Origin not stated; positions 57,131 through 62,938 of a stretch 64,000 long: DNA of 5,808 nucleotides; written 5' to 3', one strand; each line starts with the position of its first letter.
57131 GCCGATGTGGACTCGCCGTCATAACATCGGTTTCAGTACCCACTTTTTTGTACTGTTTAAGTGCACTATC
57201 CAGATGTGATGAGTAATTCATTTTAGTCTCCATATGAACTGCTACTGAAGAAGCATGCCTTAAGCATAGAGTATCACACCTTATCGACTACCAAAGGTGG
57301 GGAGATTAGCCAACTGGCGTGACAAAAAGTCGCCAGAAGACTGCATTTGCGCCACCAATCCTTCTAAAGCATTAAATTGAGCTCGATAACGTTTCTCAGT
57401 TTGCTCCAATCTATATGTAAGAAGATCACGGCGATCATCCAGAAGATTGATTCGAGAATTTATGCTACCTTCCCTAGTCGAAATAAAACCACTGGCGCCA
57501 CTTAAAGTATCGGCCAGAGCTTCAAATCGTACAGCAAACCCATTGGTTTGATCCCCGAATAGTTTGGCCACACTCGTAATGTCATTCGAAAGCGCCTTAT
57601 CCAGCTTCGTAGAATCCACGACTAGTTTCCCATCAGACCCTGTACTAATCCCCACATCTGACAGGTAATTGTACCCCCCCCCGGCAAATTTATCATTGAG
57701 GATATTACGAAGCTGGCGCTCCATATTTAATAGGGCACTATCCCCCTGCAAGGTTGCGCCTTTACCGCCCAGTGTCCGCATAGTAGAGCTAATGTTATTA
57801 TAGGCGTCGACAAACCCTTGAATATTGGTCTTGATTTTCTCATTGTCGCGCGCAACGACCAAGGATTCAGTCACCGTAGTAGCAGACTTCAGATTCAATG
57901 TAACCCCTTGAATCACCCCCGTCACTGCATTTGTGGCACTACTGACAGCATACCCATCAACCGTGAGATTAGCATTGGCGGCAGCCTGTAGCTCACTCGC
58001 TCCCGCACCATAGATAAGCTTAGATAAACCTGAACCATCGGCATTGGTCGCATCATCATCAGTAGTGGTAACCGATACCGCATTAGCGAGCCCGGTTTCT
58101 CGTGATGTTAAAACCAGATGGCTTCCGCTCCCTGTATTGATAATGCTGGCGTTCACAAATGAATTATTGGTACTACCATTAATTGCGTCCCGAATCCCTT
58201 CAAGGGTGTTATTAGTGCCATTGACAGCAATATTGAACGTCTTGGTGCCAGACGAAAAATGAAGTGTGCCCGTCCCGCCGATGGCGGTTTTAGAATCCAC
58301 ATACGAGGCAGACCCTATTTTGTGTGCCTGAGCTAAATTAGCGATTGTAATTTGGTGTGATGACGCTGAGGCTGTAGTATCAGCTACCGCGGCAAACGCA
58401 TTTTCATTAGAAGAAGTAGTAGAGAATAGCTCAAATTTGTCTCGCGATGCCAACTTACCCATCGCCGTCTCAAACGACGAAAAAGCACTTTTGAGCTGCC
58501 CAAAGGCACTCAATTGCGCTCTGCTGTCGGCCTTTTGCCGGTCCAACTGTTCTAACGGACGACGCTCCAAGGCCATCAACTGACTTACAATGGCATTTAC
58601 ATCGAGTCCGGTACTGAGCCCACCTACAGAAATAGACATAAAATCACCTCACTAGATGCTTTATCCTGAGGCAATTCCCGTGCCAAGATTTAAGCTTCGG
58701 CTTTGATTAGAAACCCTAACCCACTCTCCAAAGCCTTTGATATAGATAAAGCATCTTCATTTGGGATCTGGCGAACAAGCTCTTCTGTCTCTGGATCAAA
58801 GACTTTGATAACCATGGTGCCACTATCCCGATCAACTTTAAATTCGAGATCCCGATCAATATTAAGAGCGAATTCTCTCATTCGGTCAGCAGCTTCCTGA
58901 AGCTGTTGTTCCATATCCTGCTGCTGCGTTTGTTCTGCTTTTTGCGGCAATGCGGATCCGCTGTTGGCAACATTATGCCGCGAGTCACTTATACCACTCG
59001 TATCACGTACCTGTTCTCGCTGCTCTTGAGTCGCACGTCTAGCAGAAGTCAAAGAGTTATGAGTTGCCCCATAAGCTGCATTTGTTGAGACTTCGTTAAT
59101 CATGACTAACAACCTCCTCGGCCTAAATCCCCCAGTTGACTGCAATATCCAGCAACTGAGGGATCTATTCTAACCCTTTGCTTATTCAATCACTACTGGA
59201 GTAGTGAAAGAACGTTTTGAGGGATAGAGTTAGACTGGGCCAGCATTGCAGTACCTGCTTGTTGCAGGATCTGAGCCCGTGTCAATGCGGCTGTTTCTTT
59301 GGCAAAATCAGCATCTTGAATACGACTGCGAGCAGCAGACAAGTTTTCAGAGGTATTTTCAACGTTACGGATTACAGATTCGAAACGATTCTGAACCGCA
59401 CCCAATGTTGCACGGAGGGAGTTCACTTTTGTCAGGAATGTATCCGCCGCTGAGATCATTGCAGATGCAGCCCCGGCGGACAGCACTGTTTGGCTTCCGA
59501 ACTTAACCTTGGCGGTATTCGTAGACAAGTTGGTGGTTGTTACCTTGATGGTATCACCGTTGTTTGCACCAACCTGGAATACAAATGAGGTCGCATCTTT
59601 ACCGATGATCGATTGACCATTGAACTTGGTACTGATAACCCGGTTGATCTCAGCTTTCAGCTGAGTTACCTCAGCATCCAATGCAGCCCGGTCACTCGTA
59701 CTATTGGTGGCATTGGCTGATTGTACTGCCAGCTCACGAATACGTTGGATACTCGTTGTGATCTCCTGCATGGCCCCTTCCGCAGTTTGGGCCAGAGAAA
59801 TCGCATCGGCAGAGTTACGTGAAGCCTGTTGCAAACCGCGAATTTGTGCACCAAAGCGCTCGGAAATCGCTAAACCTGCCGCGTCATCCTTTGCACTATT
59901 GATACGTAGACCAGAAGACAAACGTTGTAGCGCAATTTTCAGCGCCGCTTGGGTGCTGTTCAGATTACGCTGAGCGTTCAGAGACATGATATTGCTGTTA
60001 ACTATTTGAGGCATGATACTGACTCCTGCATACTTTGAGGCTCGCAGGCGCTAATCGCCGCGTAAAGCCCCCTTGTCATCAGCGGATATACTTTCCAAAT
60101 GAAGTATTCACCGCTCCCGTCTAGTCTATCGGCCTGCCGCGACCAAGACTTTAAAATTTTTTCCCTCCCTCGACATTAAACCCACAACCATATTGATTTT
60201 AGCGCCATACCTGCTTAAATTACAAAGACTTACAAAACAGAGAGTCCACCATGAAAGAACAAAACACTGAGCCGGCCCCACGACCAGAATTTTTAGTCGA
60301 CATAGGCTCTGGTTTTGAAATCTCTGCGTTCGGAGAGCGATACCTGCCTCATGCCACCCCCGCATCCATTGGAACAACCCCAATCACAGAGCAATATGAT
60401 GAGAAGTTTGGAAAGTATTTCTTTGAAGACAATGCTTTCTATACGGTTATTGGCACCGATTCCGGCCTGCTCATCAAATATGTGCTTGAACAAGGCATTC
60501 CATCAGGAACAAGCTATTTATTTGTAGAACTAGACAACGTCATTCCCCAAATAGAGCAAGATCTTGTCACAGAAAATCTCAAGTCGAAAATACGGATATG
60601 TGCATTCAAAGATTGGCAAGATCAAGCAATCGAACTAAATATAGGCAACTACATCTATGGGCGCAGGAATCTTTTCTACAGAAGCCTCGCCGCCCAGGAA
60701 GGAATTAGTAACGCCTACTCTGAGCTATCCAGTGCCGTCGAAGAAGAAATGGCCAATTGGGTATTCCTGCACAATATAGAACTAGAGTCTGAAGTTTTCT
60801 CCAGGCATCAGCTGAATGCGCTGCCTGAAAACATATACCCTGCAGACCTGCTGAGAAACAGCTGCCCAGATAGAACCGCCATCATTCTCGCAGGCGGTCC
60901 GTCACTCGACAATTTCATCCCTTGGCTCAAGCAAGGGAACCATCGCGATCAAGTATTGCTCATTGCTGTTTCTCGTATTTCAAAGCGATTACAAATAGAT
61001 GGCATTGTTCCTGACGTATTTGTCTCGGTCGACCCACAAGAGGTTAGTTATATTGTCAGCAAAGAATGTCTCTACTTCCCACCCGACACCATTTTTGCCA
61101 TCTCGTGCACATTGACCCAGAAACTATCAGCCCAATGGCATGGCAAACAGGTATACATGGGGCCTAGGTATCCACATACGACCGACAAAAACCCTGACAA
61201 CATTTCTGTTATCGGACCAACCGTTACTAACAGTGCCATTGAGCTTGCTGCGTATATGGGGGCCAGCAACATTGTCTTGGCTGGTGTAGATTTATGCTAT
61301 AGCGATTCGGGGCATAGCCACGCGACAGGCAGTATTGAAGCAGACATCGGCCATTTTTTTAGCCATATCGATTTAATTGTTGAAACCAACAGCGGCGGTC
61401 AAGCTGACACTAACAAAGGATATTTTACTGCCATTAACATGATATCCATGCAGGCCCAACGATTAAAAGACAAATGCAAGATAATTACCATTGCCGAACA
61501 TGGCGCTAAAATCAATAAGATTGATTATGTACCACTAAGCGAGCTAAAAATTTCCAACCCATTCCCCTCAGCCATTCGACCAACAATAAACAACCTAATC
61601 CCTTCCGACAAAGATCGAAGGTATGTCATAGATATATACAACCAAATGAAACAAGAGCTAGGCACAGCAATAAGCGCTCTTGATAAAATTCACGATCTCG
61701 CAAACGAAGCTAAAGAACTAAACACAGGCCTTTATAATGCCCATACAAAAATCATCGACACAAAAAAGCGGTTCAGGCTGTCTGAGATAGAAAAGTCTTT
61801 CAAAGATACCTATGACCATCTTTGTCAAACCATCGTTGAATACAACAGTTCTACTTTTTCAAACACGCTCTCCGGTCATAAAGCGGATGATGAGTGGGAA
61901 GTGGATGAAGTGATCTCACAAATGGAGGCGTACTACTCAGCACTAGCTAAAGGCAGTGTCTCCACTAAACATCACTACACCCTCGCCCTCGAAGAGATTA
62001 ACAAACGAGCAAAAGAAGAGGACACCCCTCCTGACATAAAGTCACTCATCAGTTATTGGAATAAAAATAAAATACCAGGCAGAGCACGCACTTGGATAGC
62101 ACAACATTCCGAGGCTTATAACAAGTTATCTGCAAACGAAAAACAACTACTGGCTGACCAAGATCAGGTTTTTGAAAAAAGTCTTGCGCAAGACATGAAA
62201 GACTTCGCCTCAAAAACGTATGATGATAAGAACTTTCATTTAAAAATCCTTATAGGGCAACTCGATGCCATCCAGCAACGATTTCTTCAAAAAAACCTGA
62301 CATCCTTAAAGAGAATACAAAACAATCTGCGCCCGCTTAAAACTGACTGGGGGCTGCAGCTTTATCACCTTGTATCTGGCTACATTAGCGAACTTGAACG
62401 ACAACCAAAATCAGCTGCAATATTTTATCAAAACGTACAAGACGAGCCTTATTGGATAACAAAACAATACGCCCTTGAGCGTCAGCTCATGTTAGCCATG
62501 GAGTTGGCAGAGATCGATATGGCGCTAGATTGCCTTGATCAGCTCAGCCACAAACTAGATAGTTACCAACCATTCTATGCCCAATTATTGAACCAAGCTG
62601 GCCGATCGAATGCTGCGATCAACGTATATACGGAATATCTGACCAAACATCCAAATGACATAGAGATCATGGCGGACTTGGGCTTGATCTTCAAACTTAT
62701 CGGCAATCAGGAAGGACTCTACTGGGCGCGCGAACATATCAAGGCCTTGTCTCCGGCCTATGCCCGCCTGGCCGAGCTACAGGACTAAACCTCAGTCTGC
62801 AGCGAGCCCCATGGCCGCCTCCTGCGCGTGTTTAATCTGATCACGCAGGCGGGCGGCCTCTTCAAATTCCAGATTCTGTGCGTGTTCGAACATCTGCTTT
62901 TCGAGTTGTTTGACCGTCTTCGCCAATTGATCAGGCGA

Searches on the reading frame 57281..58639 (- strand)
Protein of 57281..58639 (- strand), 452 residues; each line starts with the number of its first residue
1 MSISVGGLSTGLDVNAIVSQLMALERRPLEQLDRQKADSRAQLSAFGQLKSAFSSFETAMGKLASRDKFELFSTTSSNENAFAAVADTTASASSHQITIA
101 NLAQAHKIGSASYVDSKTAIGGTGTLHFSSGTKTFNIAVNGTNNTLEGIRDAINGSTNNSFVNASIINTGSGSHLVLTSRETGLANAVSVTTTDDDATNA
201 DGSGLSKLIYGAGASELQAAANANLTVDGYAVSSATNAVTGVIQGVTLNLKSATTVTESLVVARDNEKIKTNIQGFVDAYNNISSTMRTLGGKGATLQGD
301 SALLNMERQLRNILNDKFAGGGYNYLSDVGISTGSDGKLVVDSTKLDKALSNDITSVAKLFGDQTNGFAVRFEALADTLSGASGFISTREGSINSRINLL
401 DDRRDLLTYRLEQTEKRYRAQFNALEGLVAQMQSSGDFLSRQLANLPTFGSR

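Call 7: search_protein_families(library=pfam, proteins=[window:57281-58639:-], max_evalue=0.00001)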
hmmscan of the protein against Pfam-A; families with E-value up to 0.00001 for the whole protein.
window:57281-58639:- (452 aa): 2 families
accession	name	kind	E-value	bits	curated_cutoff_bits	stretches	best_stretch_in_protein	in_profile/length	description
PF07195.17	FliD_C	-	1.6e-52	178.7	25.4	1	220-434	1-236/236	Flagellar hook-associated protein 2 C-terminus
PF02465.23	FliD_N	-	8.5e-25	87.7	24.8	1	10-106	1-97/97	Flagellar hook-associated protein 2 N-terminus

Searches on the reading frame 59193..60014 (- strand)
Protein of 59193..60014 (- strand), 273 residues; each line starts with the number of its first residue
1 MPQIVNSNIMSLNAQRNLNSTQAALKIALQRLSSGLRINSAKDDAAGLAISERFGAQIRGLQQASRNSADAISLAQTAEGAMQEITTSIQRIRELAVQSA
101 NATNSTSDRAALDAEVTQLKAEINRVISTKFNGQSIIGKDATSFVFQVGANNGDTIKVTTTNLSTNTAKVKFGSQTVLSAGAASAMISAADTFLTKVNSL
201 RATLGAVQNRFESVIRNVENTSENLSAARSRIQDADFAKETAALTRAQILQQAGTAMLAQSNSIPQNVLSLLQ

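Call 7: search_protein_families(library=pfam, proteins=[window:59193-60014:-], max_evalue=0.00001)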
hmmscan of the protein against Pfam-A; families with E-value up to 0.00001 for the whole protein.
window:59193-60014:- (273 aa): 2 families
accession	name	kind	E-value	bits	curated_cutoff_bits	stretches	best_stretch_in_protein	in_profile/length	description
PF00669.25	Flagellin_N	-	4.3e-41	140.7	26.6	1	5-137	1-134/139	Bacterial flagellin N-terminal helical region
PF00700.27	Flagellin_C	-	2.5e-28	98.7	23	1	188-272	2-86/86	Bacterial flagellin C-terminal helical region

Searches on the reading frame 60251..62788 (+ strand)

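Call 7: search_protein_families(library=pfam, proteins=[window:60251-62788:+], max_evalue=0.00001)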
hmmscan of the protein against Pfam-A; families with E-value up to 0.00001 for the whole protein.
window:60251-62788:+ (845 aa): 1 family
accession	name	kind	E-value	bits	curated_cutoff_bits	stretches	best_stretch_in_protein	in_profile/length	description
PF01973.23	MptE-like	-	3.2e-37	128.4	34.6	1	186-352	2-170/171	6-hydroxymethylpterin diphosphokinase MptE-like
